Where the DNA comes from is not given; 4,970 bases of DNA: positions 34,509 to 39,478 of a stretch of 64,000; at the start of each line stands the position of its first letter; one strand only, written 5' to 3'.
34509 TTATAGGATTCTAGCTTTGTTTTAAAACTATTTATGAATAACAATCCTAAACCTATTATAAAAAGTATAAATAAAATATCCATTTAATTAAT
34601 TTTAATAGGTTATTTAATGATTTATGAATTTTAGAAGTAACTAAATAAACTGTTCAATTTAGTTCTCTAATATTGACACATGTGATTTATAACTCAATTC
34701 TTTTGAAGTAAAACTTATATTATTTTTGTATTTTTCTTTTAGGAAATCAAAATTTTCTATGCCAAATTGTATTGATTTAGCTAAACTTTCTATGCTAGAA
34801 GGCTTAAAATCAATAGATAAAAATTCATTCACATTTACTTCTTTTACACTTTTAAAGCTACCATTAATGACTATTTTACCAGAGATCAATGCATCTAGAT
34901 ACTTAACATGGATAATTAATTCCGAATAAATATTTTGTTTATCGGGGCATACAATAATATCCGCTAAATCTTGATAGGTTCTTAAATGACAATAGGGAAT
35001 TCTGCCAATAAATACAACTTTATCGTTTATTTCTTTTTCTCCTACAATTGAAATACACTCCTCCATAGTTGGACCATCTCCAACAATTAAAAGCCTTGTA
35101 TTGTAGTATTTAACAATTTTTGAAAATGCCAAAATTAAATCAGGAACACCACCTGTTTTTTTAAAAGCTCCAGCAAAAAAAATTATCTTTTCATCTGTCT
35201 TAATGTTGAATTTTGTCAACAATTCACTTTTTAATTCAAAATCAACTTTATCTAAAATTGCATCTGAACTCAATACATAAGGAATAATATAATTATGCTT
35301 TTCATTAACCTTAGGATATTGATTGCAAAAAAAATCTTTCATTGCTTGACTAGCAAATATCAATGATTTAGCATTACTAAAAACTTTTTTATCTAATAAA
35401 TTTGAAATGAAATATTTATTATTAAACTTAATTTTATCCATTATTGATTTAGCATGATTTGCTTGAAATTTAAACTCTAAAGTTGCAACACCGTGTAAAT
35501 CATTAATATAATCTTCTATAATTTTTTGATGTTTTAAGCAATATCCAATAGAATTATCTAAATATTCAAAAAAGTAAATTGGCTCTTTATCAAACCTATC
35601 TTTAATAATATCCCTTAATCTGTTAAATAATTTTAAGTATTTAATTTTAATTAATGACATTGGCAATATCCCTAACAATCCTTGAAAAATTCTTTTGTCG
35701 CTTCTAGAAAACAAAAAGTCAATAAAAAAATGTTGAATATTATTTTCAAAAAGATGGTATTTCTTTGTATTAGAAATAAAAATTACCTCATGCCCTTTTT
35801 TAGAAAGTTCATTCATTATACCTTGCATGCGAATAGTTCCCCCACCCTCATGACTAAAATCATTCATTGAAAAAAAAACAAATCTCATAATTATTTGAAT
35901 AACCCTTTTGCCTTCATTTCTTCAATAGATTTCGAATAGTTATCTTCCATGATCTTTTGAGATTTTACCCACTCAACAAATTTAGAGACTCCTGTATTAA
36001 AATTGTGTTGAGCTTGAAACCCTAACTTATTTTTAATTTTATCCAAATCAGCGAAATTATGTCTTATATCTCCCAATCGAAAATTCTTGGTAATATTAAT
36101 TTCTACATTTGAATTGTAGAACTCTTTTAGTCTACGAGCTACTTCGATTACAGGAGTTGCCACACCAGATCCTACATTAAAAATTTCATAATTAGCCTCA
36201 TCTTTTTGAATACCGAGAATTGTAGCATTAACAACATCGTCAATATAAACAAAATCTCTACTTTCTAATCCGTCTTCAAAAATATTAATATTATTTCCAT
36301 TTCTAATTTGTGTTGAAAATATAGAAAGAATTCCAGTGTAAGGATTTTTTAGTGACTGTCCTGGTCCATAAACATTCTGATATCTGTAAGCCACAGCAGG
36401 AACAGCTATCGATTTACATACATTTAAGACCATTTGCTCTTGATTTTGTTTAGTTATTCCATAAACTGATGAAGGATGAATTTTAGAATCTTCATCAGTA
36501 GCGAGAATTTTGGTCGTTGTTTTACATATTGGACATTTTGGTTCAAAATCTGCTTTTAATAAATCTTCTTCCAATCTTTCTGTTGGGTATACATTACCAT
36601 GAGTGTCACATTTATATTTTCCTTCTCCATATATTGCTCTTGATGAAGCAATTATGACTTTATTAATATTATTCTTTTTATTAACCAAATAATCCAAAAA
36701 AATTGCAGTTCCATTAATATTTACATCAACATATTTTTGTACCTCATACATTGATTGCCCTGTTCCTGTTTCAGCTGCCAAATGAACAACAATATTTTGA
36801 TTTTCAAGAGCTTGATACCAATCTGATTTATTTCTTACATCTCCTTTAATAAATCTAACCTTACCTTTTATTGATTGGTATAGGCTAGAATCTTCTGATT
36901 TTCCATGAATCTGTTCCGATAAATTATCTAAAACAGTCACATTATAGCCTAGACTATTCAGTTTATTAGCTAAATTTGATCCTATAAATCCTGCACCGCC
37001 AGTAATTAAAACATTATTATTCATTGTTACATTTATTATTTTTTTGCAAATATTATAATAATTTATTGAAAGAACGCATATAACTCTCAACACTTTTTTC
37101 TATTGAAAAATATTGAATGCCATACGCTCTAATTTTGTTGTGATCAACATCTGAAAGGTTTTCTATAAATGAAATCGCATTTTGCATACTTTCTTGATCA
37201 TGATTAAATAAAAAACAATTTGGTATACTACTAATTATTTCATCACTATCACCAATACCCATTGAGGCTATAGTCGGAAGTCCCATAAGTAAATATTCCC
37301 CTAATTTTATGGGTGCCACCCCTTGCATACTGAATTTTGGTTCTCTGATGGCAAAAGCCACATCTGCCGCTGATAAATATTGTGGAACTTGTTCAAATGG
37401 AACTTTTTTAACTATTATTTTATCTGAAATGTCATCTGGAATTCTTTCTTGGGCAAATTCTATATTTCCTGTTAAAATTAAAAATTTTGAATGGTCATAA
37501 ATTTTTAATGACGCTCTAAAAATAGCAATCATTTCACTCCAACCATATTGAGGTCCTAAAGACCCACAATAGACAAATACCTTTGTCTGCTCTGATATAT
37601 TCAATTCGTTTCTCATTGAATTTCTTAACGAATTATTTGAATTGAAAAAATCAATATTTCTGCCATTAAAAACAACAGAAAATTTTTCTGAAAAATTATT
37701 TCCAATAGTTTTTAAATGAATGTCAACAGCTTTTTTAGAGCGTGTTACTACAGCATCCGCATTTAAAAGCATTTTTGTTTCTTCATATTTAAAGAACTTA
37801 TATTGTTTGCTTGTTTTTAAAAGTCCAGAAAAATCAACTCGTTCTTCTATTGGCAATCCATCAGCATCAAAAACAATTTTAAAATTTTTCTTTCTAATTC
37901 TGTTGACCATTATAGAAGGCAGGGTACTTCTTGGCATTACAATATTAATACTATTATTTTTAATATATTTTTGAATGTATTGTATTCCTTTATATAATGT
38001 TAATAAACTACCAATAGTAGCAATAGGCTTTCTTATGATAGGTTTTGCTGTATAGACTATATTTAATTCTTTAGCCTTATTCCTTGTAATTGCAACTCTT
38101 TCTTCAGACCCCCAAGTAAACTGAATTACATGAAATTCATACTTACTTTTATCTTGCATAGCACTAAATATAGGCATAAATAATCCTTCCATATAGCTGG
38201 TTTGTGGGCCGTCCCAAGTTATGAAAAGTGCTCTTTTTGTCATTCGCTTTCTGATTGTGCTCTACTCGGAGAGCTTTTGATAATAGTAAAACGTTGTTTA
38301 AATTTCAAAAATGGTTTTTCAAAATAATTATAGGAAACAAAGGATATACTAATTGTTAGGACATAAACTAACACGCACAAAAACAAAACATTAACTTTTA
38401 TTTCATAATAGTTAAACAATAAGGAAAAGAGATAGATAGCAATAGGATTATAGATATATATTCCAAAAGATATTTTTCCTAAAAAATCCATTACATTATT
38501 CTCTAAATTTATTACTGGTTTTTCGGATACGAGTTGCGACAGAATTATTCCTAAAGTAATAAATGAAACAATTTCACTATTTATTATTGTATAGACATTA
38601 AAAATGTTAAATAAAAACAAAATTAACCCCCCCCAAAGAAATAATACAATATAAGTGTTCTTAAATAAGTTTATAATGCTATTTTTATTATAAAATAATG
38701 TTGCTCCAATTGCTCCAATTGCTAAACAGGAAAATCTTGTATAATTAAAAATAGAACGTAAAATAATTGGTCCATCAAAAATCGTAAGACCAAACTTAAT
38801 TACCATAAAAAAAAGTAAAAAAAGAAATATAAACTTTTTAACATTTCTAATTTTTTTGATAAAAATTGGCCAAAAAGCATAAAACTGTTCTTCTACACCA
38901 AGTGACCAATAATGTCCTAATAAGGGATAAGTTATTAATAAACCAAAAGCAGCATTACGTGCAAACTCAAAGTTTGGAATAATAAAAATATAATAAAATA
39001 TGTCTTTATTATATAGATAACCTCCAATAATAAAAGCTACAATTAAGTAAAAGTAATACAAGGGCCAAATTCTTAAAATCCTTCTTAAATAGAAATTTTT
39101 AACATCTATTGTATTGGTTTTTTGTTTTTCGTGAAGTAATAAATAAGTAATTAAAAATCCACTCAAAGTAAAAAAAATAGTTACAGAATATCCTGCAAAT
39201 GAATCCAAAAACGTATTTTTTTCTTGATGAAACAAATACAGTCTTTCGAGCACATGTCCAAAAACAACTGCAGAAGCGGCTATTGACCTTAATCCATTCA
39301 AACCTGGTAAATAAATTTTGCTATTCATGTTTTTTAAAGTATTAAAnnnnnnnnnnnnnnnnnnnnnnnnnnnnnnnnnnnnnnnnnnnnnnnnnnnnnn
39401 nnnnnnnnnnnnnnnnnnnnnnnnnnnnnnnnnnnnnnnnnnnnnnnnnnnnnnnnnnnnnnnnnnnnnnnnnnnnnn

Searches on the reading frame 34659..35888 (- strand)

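Call 18: search_protein_families(library=pfam, proteins=[window:34659-35888:-])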
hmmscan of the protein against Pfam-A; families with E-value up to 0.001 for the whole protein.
window:34659-35888:- (409 aa): 2 families
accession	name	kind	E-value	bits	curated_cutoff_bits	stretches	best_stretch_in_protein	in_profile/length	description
PF00534.26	Glycos_transf_1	-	6.7e-17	62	26.4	1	225-380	7-159/172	Glycosyl transferases group 1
PF13692.12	Glyco_trans_1_4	-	2.2e-12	47.9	27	1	234-374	2-137/142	Glycosyl transferases group 1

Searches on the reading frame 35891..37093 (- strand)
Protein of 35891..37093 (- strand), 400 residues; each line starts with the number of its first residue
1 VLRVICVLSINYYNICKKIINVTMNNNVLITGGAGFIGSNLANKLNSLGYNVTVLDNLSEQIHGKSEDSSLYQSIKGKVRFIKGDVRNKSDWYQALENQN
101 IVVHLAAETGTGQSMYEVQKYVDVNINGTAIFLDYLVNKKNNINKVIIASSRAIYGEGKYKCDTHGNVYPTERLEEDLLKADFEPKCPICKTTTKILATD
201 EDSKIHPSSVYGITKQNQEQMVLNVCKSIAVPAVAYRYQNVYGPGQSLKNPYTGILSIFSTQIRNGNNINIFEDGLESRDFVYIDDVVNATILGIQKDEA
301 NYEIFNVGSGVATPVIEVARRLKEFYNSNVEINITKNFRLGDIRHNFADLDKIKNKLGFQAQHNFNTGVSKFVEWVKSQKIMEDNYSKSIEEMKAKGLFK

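Call 19: search_protein_families(library=pfam, proteins=[window:35891-37093:-])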
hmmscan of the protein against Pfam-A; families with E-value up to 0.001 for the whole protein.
window:35891-37093:- (400 aa): 9 families
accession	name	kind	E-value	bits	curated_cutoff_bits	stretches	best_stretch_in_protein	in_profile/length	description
PF01370.27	Epimerase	-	4.7e-49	167.4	20.9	2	28-160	1-124/240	NAD dependent epimerase/dehydratase family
PF16363.11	GDP_Man_Dehyd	-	6.4e-43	147.9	27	2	29-159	1-137/332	GDP-mannose 4,6 dehydratase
PF01073.25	3Beta_HSD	-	1.7e-22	80.2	22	2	29-163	1-128/280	3-beta hydroxysteroid dehydrogenase/isomerase family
PF02719.21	Polysacc_synt_2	-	1.6e-17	64.1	20.2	2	28-151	1-128/293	Polysaccharide biosynthesis protein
PF07993.18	NAD_binding_4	-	4.9e-13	49.3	20.1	1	30-290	1-257/258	Male sterility protein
PF04321.23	RmlD_sub_bind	-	9.1e-09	35.2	27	0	27-130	2-83/287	RmlD substrate binding domain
PF00106.31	adh_short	-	1.2e-05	25.4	26.6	1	27-129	2-112/195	short chain dehydrogenase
PF13460.12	NAD_binding_10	-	5.1e-05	23.7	27.2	1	32-180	1-132/184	NAD(P)H-binding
PF00070.33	Pyr_redox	-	0.00082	20.3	22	0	33-71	6-42/82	Pyridine nucleotide-disulphide oxidoreductase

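Call 59: find_encoding_contigs(protein=window:35894-37093:-, flank=10000, max_places=10)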
Protein window:35894-37093:- (400 aa): no gene with exactly this product is on record in the collection.

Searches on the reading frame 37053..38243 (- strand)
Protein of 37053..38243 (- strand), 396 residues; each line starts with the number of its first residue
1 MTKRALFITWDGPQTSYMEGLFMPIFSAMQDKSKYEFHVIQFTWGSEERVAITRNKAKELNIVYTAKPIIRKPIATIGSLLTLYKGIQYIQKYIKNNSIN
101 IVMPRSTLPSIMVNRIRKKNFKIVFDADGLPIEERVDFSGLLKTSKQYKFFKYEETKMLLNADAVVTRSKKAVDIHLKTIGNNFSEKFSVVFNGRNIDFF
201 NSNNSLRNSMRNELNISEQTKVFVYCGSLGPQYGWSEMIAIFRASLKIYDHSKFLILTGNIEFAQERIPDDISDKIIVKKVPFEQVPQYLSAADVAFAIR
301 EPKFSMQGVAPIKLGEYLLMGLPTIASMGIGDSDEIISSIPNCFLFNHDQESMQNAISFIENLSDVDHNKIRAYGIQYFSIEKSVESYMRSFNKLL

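Call 19: search_protein_families(library=pfam, proteins=[window:37053-38243:-])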
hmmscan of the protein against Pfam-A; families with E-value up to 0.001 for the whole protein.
window:37053-38243:- (396 aa): 2 families
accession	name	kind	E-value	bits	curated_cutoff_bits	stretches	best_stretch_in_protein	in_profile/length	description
PF13692.12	Glyco_trans_1_4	-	7.8e-07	29.9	27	1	221-358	2-137/142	Glycosyl transferases group 1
PF00534.26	Glycos_transf_1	-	5.8e-05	23.1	26.4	1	209-365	4-160/172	Glycosyl transferases group 1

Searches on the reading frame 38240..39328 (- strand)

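Call 19: search_protein_families(library=pfam, proteins=[window:38240-39328:-])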
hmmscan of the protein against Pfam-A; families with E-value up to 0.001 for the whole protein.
window:38240-39328:- (362 aa): 1 family
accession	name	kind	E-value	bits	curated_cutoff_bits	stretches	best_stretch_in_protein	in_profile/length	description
PF01757.29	Acyl_transf_3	-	1.7e-32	113.3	31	1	8-330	2-324/326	Acyltransferase domain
